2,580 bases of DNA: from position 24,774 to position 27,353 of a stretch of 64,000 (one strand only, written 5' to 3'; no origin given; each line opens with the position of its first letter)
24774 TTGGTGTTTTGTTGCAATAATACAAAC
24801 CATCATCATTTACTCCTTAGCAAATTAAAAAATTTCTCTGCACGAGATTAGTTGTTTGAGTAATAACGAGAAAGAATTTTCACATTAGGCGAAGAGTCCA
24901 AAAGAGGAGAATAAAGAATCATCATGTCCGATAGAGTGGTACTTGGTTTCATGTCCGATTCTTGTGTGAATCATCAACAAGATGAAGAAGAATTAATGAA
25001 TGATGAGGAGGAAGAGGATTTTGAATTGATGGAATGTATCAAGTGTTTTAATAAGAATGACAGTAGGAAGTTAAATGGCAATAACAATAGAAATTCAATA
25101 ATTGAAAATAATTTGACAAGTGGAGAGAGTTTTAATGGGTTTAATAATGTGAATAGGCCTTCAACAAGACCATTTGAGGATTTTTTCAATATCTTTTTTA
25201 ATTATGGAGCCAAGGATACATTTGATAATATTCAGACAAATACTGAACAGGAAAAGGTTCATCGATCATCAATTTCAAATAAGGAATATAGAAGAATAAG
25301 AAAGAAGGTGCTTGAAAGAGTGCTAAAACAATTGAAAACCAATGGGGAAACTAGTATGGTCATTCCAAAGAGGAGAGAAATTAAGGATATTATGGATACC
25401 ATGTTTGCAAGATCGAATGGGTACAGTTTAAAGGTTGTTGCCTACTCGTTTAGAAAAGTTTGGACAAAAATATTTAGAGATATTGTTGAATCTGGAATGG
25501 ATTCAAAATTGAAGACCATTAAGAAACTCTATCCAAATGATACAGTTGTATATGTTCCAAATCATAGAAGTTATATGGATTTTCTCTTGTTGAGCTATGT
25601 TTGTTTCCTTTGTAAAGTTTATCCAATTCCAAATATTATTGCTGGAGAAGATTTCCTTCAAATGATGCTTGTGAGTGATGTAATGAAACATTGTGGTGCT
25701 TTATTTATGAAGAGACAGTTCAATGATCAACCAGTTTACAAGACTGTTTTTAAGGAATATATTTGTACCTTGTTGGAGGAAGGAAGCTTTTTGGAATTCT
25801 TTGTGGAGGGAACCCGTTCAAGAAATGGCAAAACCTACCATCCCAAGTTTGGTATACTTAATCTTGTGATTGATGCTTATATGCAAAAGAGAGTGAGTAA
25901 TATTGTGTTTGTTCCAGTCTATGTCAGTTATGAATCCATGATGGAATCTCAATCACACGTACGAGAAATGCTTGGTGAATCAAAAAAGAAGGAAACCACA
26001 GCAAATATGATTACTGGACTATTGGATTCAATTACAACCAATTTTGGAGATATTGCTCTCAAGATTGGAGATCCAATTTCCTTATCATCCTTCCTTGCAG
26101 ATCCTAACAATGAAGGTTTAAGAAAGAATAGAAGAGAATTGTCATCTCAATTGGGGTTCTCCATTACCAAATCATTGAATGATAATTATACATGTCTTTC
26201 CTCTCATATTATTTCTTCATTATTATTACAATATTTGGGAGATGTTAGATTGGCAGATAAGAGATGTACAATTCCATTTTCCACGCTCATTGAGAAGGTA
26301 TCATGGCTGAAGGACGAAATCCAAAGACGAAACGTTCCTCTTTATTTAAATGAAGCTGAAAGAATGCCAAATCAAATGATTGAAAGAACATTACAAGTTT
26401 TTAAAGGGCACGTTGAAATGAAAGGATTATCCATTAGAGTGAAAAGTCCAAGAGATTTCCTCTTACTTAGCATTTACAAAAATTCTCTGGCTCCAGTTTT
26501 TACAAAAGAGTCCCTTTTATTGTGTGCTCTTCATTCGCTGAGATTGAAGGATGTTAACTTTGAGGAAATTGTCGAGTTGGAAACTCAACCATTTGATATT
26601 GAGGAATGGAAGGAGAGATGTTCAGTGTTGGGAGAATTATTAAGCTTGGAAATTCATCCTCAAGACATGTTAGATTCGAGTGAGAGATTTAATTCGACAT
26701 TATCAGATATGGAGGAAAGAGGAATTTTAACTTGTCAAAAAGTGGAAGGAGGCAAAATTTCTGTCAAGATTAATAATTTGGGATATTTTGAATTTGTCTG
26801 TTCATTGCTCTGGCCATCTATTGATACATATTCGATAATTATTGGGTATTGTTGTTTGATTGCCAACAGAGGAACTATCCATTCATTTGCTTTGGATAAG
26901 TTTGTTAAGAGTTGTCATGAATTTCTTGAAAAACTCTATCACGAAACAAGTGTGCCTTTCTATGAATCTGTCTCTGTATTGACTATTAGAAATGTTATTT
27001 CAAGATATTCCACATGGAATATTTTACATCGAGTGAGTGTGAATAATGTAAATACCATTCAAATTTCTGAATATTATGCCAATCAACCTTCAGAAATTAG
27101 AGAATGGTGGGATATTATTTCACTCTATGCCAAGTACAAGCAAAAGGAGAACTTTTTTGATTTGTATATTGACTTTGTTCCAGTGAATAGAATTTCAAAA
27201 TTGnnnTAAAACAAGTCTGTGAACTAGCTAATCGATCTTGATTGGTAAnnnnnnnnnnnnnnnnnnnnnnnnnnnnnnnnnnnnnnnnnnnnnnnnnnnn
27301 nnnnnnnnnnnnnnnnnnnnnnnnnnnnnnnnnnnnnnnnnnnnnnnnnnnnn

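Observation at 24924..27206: GNPAT-type DHAP acyltransferase ending in the canonical PTS1 tripeptide -SKL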

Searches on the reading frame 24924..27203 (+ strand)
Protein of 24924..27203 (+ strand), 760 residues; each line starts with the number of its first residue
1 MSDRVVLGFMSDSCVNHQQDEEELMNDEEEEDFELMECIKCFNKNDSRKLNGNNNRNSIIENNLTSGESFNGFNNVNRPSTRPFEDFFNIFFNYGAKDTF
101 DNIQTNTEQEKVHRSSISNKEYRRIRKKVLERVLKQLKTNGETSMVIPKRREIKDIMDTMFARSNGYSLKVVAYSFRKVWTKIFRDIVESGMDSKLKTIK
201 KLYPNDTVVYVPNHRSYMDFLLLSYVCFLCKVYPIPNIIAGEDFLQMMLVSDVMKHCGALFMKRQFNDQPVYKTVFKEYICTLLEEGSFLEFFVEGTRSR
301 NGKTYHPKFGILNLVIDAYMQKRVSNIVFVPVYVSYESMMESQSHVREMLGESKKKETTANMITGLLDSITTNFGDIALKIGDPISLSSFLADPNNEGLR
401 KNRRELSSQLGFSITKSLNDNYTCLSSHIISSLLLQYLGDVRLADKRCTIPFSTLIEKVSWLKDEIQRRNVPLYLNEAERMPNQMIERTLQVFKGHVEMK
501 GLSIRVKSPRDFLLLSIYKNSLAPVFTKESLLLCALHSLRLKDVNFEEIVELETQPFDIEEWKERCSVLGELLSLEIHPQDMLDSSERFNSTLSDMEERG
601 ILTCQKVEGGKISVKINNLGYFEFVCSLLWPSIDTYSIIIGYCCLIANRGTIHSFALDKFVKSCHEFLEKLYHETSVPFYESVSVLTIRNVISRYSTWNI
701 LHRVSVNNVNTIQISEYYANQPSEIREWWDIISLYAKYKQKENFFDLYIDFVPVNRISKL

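Call 3: search_protein_families(library=pfam, proteins=[window:24924-27203:+], max_evalue=0.01)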
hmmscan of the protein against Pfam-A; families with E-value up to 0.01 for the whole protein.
window:24924-27203:+ (760 aa): 2 families
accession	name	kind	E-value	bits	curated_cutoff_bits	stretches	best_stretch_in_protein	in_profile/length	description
PF19277.4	GPAT_C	-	1.4e-40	140.1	25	1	346-702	2-342/344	Glycerol-3-phosphate acyltransferase C-terminal region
PF01553.26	Acyltransferase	-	5.5e-23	81.7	23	1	199-335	7-132/132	Acyltransferase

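Call 4: search_protein_families(library=ncbifam, proteins=[window:24924-27203:+], max_evalue=0.01)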
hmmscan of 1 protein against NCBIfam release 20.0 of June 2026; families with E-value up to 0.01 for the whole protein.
window:24924-27203:+ (760 aa): 6 families
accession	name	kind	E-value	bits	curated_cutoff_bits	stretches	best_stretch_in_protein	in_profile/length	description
NF003441.0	PRK04974.1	equivalog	3.3e-65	220.9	610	1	149-681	248-759/823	glycerol-3-phosphate 1-O-acyltransferase PlsB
TIGR03703.1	plsB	equivalog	1.3e-64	219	618.5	1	148-682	237-750/799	glycerol-3-phosphate 1-O-acyltransferase PlsB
NF002886.0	PRK03355.1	equivalog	6.5e-45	153.9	721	1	151-496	215-551/787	glycerol-3-phosphate 1-O-acyltransferase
NF008883.0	PRK11915.1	equivalog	1.5e-23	83.3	698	1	193-392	102-298/621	lysophospholipid acyltransferase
TIGR00530.1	AGP_acyltrn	subfamily_domain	6.5e-12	45.3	102.95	1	200-318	9-120/130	1-acylglycerol-3-phosphate O-acyltransferase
NF006386.0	PRK08633.1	equivalog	0.0069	14.1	1221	0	198-335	433-552/1147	acyl-[ACP]--phospholipid O-acyltransferase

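Call 7: search_solved_structures(query=window:24924-27203:+, max_evalue=0.001, show_alignments=2)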
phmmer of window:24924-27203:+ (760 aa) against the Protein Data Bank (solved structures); distinct sequences matched with E-value up to 0.001: 2.
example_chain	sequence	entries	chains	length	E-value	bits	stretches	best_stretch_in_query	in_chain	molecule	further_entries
9vuq_E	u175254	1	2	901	3.5e-42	147.9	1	170-393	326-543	Glycerol-3-phosphate acyltransferase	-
8e4y_A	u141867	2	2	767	8.8e-31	110.2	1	144-394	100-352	Glycerol-3-phosphate acyltransferase 1, mitochondrial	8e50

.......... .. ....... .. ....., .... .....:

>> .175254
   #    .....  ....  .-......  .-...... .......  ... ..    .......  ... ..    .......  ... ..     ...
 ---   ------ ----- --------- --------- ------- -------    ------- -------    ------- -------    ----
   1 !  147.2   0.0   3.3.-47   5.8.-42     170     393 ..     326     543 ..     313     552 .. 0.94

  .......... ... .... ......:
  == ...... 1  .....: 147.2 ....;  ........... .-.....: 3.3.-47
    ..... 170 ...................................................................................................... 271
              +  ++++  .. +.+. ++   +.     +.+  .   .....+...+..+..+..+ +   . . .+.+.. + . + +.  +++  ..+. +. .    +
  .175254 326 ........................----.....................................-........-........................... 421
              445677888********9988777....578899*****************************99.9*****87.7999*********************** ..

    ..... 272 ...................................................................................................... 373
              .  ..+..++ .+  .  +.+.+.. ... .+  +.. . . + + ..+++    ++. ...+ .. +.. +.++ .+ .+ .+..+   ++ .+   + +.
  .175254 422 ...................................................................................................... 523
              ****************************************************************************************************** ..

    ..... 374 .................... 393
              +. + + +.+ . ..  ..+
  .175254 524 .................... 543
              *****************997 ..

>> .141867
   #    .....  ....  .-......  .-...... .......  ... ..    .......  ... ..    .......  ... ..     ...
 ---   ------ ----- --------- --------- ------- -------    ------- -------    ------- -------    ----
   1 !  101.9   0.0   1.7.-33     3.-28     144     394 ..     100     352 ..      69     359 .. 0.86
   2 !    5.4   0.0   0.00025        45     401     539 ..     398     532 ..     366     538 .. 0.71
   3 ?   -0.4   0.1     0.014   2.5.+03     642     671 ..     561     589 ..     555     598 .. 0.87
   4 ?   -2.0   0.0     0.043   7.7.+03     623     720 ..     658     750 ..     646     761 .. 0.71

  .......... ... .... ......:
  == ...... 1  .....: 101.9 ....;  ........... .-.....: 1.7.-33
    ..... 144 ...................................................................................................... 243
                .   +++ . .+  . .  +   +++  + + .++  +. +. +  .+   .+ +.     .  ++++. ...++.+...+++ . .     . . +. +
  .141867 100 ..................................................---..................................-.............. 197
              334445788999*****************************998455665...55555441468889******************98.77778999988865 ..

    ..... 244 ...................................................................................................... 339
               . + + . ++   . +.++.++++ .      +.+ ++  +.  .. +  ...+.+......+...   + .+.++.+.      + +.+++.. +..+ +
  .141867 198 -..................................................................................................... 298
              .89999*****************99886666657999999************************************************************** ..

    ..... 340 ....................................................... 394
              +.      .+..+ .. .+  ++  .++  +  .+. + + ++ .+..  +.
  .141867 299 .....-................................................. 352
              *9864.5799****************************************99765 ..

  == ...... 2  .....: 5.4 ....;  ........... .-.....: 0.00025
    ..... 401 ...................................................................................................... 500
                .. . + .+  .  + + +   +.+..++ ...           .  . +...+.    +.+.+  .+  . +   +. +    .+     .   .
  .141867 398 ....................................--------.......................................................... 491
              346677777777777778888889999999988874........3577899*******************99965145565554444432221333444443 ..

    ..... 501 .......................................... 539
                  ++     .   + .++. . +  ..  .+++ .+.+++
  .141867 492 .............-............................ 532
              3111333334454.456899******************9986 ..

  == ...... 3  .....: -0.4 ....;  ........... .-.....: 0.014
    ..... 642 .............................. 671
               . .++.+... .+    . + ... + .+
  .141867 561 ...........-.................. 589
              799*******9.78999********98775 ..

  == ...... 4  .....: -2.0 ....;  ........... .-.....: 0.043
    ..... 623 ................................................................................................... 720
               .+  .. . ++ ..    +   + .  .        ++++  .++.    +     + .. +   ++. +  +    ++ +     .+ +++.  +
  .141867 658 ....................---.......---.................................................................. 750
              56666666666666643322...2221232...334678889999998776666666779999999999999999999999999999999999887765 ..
